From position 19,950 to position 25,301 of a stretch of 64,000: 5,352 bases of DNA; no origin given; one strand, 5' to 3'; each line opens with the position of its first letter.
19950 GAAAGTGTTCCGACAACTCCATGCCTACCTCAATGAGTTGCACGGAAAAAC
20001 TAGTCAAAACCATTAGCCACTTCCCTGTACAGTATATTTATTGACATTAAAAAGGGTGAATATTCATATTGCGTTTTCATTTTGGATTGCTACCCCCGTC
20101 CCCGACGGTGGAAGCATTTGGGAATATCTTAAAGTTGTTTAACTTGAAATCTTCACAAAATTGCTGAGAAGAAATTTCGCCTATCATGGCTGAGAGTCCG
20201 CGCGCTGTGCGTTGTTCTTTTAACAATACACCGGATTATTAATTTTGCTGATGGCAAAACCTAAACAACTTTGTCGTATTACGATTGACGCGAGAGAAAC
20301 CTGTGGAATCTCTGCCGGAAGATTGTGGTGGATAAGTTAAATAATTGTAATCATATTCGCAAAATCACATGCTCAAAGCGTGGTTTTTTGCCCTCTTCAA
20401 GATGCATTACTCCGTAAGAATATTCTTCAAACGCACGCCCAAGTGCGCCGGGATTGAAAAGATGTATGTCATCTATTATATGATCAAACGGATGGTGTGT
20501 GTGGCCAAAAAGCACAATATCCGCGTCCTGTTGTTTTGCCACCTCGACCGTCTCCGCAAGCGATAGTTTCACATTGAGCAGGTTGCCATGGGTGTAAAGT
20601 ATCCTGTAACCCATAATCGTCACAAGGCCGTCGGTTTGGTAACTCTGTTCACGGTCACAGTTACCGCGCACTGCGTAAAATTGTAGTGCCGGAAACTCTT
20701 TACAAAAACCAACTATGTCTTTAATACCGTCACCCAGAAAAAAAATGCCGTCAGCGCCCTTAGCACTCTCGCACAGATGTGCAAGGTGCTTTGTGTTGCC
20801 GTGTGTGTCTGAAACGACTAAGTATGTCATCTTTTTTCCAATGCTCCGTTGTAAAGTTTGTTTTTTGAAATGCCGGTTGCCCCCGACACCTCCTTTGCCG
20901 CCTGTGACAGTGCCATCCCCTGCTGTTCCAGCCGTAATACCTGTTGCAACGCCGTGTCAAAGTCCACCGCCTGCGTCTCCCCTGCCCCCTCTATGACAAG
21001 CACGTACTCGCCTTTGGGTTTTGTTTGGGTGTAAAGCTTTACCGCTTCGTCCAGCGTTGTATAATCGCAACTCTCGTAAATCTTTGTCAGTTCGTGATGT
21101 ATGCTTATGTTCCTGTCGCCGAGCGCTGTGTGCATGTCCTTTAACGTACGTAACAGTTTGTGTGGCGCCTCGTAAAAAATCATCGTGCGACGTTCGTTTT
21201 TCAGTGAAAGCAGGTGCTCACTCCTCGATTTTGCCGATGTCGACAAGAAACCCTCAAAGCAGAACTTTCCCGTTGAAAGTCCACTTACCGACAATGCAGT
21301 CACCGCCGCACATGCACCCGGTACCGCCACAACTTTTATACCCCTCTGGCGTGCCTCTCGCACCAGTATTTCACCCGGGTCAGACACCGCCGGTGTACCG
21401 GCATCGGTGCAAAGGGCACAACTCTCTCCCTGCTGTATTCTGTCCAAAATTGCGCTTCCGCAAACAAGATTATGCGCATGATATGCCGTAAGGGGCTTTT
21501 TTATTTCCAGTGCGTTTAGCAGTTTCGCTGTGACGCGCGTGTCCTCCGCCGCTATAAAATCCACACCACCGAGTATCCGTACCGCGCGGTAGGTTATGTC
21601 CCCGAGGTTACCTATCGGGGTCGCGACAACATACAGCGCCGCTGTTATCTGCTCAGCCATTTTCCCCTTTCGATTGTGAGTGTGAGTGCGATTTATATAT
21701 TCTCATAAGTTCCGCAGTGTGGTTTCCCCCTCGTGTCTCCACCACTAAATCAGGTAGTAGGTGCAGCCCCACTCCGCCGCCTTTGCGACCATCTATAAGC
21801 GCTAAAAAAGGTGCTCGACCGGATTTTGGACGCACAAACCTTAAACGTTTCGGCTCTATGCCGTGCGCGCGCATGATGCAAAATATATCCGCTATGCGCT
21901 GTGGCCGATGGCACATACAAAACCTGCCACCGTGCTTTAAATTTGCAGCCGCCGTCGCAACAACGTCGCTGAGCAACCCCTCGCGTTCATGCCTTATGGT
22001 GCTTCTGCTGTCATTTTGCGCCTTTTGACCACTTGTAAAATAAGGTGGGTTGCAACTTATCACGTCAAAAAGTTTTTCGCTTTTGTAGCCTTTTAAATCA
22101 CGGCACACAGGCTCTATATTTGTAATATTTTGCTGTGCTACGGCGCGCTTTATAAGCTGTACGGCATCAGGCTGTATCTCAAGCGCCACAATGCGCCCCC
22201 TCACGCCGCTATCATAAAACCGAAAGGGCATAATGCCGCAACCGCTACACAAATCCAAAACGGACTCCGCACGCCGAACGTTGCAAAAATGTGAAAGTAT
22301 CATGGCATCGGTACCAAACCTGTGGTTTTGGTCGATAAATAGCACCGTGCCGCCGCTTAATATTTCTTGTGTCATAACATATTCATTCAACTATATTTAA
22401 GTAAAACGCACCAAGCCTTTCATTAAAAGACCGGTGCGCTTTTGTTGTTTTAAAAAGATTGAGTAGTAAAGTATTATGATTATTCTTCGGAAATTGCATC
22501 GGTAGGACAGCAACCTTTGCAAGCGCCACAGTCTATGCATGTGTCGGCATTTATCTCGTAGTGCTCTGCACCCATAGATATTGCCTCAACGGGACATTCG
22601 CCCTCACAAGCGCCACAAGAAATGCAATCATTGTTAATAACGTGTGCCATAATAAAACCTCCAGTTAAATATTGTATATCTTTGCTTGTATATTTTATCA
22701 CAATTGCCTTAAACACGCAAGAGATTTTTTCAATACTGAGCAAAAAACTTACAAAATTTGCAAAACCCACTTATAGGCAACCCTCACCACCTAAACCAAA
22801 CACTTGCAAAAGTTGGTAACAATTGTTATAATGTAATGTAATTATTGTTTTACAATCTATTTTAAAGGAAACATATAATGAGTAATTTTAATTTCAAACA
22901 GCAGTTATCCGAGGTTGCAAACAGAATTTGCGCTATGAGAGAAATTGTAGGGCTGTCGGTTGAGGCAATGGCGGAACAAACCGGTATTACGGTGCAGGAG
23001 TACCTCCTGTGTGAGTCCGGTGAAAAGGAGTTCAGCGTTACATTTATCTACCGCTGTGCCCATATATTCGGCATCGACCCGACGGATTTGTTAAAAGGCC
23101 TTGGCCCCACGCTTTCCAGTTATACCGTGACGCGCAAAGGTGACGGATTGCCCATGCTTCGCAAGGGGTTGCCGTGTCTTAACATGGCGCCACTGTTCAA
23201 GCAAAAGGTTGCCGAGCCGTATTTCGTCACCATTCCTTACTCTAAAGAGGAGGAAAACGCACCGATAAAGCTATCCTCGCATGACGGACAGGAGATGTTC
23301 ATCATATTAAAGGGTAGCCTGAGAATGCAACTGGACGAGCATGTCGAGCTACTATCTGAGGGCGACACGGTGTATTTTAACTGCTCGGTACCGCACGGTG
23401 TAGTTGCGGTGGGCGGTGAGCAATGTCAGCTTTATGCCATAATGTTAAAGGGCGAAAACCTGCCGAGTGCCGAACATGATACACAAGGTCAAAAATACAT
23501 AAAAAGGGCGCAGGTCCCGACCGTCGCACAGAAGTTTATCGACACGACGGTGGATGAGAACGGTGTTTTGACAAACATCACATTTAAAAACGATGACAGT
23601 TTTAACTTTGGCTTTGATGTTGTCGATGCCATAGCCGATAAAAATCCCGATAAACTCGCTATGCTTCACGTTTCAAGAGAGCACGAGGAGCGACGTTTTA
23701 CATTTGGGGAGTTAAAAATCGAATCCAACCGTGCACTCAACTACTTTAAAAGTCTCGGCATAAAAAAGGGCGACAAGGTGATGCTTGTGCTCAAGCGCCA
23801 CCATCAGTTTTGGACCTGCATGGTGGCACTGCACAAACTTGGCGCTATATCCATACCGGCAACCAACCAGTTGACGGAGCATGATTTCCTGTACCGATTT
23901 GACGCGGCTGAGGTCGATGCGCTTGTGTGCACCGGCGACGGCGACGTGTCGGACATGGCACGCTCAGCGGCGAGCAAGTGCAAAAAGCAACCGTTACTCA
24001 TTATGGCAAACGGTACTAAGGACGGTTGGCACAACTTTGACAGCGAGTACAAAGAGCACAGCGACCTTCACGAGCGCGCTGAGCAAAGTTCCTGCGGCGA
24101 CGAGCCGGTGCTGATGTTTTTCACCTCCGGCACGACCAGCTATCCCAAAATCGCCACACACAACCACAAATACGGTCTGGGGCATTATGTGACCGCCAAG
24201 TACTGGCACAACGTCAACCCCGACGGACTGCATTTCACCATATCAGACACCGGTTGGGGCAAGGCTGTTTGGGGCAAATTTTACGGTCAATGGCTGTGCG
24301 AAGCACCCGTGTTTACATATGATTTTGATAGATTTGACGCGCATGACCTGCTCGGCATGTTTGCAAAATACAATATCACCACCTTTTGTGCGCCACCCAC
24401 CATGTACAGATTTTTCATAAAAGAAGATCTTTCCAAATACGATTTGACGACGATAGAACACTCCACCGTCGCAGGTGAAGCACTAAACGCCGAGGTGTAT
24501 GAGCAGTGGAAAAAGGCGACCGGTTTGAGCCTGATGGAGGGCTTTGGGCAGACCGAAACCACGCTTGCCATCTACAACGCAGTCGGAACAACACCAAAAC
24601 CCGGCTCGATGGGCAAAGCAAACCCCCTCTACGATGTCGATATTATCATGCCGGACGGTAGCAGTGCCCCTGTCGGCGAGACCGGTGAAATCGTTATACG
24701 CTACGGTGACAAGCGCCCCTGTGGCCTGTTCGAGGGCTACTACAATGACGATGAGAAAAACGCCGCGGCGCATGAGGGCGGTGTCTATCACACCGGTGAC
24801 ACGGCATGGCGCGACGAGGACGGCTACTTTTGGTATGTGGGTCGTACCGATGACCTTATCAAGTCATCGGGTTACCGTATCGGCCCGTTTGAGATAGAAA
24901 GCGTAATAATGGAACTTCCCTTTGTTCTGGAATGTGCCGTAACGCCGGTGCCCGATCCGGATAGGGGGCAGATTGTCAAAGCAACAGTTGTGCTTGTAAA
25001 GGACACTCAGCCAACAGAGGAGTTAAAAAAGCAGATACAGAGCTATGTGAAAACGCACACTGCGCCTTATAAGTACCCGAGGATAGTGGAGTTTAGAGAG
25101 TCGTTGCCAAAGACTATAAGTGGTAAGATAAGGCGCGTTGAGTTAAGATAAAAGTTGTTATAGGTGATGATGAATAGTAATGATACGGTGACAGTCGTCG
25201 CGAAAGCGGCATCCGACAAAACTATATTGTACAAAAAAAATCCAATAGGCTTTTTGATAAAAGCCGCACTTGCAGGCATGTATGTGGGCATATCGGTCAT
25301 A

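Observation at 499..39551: Dense MITE-like family (family A): TIR-bounded palindromic elements of ~157-219 bp with TA flanks, at least 7 copies in 40 kb and no transposase in the window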

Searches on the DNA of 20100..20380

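Call 85: search_rna_families(source=window, start=20100, end=20380, threshold=evalue, max_evalue=1)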
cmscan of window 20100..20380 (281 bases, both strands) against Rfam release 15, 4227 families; matches with E-value up to 1: 0.
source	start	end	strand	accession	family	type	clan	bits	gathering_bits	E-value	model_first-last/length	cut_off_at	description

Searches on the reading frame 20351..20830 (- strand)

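Call 31: search_protein_families(library=pfam, max_evalue=0.01, proteins=[window:20351-20830:-])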
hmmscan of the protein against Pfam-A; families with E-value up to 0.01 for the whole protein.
window:20351-20830:- (159 aa): 2 families
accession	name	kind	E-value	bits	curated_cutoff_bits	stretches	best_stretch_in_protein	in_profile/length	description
PF12850.12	Metallophos_2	-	2.5e-27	96.2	27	1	1-146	1-153/154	Calcineurin-like phosphoesterase superfamily domain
PF00149.33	Metallophos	-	1.1e-08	36.1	21.5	1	1-64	1-72/191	Calcineurin-like phosphoesterase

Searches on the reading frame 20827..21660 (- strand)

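Call 94: search_protein_families(library=pfam, max_evalue=0.00001, proteins=[window:20827-21660:-])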
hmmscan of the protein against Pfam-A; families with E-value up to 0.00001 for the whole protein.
window:20827-21660:- (277 aa): 2 families
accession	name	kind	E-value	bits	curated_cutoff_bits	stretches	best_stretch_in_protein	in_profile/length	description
PF00590.25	TP_methylase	-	1.4e-25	91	27.8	1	9-203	2-208/212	Tetrapyrrole (Corrin/Porphyrin) Methylases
PF23016.2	RsmI_C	-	2.2e-10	40.7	27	1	235-276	4-45/46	RsmI C-terminal HTH domain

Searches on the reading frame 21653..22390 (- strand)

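Call 94: search_protein_families(library=pfam, max_evalue=0.00001, proteins=[window:21653-22390:-])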
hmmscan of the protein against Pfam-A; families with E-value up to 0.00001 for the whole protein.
window:21653-22390:- (245 aa): 3 families
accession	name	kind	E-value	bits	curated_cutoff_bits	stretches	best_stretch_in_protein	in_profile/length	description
PF05175.20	MTS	-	1.2e-10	41.7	23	1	30-158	22-137/170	Methyltransferase small domain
PF13847.12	Methyltransf_31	-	1.1e-06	28.8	27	1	41-161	4-111/145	Methyltransferase domain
PF13649.12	Methyltransf_25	-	1.2e-06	29.6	27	1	44-114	1-71/97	Methyltransferase domain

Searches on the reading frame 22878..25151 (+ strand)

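Call 94: search_protein_families(library=pfam, max_evalue=0.00001, proteins=[window:22878-25151:+])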
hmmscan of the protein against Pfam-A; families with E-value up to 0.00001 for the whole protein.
window:22878-25151:+ (757 aa): 4 families
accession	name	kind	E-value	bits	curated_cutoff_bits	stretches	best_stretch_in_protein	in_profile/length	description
PF00501.34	AMP-binding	-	2e-55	188.6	29.9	1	252-622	4-384/384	AMP-binding enzyme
PF13193.12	AMP-binding_C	-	1.4e-20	74.4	24.5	1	672-750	1-76/76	AMP-binding enzyme C-terminal domain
PF07883.17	Cupin_2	-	4.7e-12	45.9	27.2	1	131-188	12-69/70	Cupin domain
PF12844.13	HTH_19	-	8e-07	29.3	30.2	1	15-74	2-61/64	Helix-turn-helix domain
